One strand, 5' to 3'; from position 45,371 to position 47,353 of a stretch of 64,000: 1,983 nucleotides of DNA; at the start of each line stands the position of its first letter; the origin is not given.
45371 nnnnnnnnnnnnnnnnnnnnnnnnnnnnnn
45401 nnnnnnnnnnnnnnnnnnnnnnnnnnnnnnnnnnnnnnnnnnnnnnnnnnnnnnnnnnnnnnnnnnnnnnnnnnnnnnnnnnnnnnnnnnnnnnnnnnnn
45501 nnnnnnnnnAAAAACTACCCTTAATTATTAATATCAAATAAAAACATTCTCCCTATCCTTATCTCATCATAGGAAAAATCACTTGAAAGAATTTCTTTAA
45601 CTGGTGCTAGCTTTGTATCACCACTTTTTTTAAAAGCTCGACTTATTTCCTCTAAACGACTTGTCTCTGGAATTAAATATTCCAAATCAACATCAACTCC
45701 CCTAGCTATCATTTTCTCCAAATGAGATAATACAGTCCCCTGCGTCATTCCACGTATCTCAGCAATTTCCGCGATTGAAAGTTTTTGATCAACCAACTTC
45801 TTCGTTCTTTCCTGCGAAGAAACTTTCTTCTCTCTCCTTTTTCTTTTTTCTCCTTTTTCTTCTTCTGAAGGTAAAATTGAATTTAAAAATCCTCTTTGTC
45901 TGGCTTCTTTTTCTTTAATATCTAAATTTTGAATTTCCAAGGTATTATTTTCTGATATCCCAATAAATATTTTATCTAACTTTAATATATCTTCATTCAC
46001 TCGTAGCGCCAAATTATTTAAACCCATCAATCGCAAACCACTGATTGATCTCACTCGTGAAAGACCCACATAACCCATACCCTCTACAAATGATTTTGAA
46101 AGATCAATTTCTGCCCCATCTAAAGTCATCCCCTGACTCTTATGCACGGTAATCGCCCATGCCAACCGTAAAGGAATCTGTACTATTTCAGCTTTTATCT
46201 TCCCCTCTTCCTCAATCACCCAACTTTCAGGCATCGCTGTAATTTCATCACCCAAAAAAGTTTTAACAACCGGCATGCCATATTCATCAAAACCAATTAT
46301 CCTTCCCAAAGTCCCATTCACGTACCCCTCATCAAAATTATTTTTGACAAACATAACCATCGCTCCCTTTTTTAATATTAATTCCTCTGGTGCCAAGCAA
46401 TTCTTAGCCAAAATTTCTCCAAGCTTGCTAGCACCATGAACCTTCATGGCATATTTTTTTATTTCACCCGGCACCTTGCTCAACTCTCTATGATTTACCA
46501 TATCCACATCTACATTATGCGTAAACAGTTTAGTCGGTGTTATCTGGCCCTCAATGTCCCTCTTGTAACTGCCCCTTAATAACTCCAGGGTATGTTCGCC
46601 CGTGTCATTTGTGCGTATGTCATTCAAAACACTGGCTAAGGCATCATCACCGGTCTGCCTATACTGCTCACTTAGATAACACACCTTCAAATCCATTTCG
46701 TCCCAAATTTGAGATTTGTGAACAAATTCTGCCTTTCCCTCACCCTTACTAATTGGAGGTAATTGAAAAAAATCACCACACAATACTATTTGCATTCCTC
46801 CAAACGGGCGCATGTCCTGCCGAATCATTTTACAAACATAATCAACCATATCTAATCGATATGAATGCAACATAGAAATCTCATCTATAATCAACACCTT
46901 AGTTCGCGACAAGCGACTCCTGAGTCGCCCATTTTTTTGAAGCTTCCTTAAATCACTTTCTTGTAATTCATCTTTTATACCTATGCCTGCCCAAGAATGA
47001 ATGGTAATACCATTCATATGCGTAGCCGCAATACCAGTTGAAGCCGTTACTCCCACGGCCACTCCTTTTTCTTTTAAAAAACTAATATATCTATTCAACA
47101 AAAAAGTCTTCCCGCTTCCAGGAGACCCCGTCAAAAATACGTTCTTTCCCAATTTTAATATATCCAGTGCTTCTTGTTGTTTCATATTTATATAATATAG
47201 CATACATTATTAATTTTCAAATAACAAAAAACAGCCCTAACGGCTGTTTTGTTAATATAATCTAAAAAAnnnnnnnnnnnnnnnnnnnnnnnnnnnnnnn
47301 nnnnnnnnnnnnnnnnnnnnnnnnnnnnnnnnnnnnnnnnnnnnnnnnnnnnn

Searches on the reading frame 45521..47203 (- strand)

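Call 3: search_protein_families(library=pfam, proteins=[window:45521-47203:-], max_evalue=1)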
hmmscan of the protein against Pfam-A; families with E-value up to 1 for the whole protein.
window:45521-47203:- (560 aa): 39 families (the best 25 are shown)
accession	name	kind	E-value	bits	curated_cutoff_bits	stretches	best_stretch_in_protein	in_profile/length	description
PF05970.20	PIF1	-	2.2e-42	145.6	25.9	1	11-187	8-193/223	PIF1-like helicase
PF14493.12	HTH_40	-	6.2e-21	74.9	27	1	463-550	1-87/89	Helix-turn-helix domain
PF13604.12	AAA_30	-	1.3e-15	58.1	27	1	6-205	3-176/191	AAA domain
PF13245.12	AAA_19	-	2.1e-13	51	25.1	1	9-151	1-132/134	AAA domain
PF13401.12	AAA_22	-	2.6e-08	34.7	27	1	21-143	7-122/130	AAA domain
PF21530.3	Pif1_2B_dom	-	6e-08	32.7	23.9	1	264-305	5-47/47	DNA helicase Pif1, 2B domain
PF03266.21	NTPase_1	-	2.5e-05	24.6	23.9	1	21-100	1-80/168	NTPase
PF13412.12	HTH_24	-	4.3e-05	23.4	21.9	1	472-503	15-46/48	Winged helix-turn-helix DNA-binding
PF02689.20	Herpes_Helicase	-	0.00013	20.5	27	1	350-421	732-804/808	Helicase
PF07728.20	AAA_5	-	0.00027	21.4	22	1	21-114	1-80/139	AAA domain (dynein-related subfamily)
PF08433.16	KTI12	-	0.00042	20.3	22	1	22-120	4-90/271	Chromatin associated protein KTI12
PF21220.3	RecQ-1-like_HTH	-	0.00085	19.9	27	1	471-511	11-51/51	RecQ-1-like, helix-turn-helix domain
PF20720.3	nSTAND3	-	0.00088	19.4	27.2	1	7-48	5-46/155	Novel STAND NTPase 3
PF00270.35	DEAD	-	0.00093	19.4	26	1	8-36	3-31/167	DEAD/DEAH box helicase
PF01443.25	Viral_helicase1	-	0.0014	18.9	21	1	25-114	4-73/228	Viral superfamily 1 RNA helicase core domain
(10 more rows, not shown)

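Call 7: search_protein_families(library=padloc, proteins=[window:45521-47203:-], max_evalue=1)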
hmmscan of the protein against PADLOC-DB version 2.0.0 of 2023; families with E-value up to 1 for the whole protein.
window:45521-47203:- (560 aa): 17 families
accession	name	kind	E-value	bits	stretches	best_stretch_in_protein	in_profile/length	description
PDLC05064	PDC-S68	-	2.4e-18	63.3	2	23-161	704-834/1273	-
PDLC01734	typeIV_RecD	-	2.7e-15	53.7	1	6-359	341-681/763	RecD_0_IVD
PDLC01148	RecD_like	-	2.8e-15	53.7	1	6-184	315-474/719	RecD/Tra ATPase fused to N-terminal HHH domain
PDLC05065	PDC-S68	-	3.4e-15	52.9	2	9-185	610-783/1221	-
PDLC04476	PDC-M16A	-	1.5e-13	48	1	8-303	8-323/691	-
PDLC04475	PDC-M16A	-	1.4e-12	45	1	9-199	16-231/721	-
PDLC05066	PDC-S68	-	2e-09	34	2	20-184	594-752/1202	-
PDLC04474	PDC-M16A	-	7.1e-08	29.3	1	16-194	231-419/917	-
PDLC05035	PDC-S53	-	4.6e-06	23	2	20-218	511-678/900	-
PDLC04140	mad8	-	0.00015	19.4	1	11-46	18-54/314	mads_8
PDLC02372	Nhi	-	0.00025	17.8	1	3-119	181-282/470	-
PDLC02350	AbiO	-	0.00031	17.6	1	3-118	177-275/468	AbiO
PDLC04472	PDC-M16A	-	0.0012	15.2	1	21-112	241-344/930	-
PDLC00127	GajB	-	0.014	11.9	1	6-42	10-43/594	UrvD helicase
PDLC00133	GajB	-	0.017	12.2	1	6-44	10-48/382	UrvD helicase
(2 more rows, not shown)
